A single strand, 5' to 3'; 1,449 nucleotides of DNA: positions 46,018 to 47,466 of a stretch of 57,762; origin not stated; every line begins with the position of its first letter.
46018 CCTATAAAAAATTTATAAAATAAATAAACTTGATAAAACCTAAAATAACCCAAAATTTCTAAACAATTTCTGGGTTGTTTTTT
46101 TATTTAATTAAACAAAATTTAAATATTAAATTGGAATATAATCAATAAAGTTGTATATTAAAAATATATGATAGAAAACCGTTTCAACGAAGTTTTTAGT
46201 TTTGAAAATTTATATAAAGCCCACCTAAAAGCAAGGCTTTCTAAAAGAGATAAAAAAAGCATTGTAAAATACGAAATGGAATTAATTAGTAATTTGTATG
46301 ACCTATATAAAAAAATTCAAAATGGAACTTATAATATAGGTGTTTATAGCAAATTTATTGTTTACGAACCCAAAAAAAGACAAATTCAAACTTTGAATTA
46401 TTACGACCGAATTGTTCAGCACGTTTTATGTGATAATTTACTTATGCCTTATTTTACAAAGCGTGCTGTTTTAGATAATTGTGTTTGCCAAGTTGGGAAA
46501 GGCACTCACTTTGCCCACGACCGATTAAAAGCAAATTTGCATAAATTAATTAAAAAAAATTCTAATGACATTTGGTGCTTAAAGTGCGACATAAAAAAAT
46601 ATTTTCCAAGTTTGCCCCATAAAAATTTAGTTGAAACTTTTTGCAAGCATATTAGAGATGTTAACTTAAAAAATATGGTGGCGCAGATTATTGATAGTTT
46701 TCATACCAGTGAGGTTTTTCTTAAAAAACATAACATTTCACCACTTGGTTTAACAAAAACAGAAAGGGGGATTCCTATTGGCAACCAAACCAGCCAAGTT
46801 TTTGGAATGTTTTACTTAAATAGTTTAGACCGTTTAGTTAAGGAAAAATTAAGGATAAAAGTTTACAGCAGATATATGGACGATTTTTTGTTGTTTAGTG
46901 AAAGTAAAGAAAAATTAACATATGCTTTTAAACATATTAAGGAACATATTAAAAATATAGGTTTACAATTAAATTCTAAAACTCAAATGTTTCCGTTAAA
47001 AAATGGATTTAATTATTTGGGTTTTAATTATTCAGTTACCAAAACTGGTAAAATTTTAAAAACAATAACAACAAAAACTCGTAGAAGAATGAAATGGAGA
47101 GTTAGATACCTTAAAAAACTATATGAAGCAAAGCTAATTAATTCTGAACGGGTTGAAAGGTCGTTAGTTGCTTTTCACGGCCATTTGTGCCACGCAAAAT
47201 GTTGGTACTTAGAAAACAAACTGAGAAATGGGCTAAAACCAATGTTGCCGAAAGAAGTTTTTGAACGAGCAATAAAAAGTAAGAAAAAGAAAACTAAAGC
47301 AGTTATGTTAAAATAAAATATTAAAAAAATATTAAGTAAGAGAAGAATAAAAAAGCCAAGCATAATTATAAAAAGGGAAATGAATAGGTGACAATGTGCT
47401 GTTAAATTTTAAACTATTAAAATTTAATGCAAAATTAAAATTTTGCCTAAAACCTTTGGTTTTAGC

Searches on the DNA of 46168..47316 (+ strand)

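Call 82: search_rna_families(sources=[L003, L047, L004, L021], threshold=gathering)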
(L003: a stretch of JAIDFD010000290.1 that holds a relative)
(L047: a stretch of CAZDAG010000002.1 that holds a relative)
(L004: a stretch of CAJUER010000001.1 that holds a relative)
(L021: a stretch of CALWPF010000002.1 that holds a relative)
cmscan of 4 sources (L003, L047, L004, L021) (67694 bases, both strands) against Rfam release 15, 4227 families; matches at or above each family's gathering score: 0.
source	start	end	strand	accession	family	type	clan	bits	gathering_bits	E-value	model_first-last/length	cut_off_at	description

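Call 83: search_rna_families(source=L003, start=5550, end=7700, threshold=evalue, max_evalue=1)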
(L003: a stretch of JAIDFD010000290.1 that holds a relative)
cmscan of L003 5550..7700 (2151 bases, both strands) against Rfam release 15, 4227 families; matches with E-value up to 1: 5.
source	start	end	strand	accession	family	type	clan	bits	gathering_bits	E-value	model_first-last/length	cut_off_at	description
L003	5762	5893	+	RF02921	RT-14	Gene; sRNA;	-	29.4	48.1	0.18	1-144/144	no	RT-14 RNA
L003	6207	6299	-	RF02602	BASRCI414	Gene; sRNA;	-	27.1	270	0.00059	1-229/229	no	Brucella sRNA CI414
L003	7665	7700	-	RF00513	Trp_leader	Cis-reg; leader;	-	22.8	41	0.12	65-100/100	5'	Tryptophan operon leader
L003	7597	7696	+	RF02450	ncr1175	Gene; sRNA;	-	21.4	60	0.68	1-110/110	no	Bacillus sRNA ncr1175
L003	5606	5683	+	RF02595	EBv-sisRNA-1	Gene;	-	17.9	58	0.48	1-81/81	no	Epstein-Barr virus stable intronic sequence RNA 1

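Call 84: search_rna_families(sources=[L020, L063, L072, L059, L029, L001, L041, L037, L039], threshold=evalue, max_evalue=1, show_alignments=2)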
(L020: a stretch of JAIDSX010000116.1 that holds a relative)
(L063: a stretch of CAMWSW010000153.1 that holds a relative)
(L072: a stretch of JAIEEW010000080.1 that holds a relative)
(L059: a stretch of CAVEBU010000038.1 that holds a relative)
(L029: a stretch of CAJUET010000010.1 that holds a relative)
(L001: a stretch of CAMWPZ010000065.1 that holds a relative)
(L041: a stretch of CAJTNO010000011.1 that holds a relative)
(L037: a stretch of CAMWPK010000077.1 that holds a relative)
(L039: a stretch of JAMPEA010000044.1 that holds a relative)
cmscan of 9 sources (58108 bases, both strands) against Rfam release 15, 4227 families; matches with E-value up to 1: 16.
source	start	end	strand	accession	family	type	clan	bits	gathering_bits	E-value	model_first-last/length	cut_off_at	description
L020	970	1042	+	RF00005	tRNA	Gene; tRNA;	CL00001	74.1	29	2.2e-14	1-71/71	no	tRNA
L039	619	786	+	RF00168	Lysine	Cis-reg; riboswitch;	-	72.8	30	3.8e-17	1-182/182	no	Lysine riboswitch aptamer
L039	3708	3781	+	RF00005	tRNA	Gene; tRNA;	CL00001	70.2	29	2.5e-13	1-71/71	no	tRNA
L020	891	963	+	RF00005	tRNA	Gene; tRNA;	CL00001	67.3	29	1.6e-12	1-71/71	no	tRNA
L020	636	709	+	RF00005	tRNA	Gene; tRNA;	CL00001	66.5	29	2.6e-12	1-71/71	no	tRNA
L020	514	584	+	RF00005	tRNA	Gene; tRNA;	CL00001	64.8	29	7.5e-12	1-71/71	no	tRNA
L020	811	883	+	RF00005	tRNA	Gene; tRNA;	CL00001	63.4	29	1.9e-11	1-71/71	no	tRNA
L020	722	795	+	RF00005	tRNA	Gene; tRNA;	CL00001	61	29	8.6e-11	1-71/71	no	tRNA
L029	1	82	+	RF00001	5S_rRNA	Gene; rRNA;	CL00113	51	38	9.8e-08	29-120/120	5'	5S ribosomal RNA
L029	233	449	+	RF00028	Intron_gpI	Intron;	-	45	50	2.8e-08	1-253/253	no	Group I catalytic intron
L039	3708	3782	-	RF04354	Plastid-ycf2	Cis-reg;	-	33.1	65.7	0.0046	1-75/75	no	Plastid-ycf2 5UTR RNA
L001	6268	6368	+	RF02053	STnc430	Gene; sRNA;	-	32.8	47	0.24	1-162/162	no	Enterobacterial sRNA STnc430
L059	2445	2510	+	RF02031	tpke11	Gene; sRNA;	-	30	43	0.018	1-77/77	no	tpke11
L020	970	1043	-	RF04354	Plastid-ycf2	Cis-reg;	-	25.7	65.7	0.49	1-75/75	no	Plastid-ycf2 5UTR RNA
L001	3870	4001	+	RF02486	GlsR23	Gene; snRNA; snoRNA; HACA-box;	-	24.6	100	0.69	1-151/151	no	Small nucleolar RNA GlsR23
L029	11664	11752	-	RF03083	cow-rumen-3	Gene; sRNA;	-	21.8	86.7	0.99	1-141/141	no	cow-rumen-3 RNA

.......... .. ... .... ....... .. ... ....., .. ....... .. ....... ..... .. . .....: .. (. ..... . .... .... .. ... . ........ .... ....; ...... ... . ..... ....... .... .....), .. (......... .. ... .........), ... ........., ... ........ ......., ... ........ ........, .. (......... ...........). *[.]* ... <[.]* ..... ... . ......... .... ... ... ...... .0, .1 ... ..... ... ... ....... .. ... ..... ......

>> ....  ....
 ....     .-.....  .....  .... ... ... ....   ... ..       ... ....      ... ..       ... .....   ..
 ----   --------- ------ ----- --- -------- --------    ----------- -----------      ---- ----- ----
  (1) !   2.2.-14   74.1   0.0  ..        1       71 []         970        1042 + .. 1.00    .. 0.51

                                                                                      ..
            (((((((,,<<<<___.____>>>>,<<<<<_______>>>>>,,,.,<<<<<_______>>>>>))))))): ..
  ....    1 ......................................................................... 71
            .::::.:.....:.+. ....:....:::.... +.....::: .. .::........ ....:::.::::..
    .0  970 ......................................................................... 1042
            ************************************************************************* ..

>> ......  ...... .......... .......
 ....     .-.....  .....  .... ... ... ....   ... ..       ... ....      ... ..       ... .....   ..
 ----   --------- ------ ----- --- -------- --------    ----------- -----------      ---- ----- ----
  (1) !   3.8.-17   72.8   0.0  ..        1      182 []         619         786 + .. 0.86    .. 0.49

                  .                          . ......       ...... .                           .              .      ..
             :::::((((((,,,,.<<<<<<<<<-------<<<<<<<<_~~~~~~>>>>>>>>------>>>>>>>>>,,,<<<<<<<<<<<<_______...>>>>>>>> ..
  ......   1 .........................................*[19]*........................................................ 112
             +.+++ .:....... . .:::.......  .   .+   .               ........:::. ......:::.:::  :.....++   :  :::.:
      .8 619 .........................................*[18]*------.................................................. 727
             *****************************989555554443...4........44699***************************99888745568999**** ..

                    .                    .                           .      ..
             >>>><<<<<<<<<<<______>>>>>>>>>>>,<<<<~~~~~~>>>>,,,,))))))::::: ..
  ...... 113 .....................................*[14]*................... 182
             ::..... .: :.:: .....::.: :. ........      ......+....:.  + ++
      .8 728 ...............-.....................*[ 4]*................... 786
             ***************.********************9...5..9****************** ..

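Call 85: search_rna_families(source=L003, start=5700, end=6300, threshold=evalue, max_evalue=1, show_alignments=2)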
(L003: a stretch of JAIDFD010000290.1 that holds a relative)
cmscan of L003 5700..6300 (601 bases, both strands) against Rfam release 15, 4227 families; matches with E-value up to 1: 2.
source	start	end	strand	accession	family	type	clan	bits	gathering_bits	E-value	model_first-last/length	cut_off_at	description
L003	5762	5893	+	RF02921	RT-14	Gene; sRNA;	-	29.4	48.1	0.049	1-144/144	no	RT-14 RNA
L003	6207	6266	-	RF02602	BASRCI414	Gene; sRNA;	-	25.6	270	0.00044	167-229/229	no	Brucella sRNA CI414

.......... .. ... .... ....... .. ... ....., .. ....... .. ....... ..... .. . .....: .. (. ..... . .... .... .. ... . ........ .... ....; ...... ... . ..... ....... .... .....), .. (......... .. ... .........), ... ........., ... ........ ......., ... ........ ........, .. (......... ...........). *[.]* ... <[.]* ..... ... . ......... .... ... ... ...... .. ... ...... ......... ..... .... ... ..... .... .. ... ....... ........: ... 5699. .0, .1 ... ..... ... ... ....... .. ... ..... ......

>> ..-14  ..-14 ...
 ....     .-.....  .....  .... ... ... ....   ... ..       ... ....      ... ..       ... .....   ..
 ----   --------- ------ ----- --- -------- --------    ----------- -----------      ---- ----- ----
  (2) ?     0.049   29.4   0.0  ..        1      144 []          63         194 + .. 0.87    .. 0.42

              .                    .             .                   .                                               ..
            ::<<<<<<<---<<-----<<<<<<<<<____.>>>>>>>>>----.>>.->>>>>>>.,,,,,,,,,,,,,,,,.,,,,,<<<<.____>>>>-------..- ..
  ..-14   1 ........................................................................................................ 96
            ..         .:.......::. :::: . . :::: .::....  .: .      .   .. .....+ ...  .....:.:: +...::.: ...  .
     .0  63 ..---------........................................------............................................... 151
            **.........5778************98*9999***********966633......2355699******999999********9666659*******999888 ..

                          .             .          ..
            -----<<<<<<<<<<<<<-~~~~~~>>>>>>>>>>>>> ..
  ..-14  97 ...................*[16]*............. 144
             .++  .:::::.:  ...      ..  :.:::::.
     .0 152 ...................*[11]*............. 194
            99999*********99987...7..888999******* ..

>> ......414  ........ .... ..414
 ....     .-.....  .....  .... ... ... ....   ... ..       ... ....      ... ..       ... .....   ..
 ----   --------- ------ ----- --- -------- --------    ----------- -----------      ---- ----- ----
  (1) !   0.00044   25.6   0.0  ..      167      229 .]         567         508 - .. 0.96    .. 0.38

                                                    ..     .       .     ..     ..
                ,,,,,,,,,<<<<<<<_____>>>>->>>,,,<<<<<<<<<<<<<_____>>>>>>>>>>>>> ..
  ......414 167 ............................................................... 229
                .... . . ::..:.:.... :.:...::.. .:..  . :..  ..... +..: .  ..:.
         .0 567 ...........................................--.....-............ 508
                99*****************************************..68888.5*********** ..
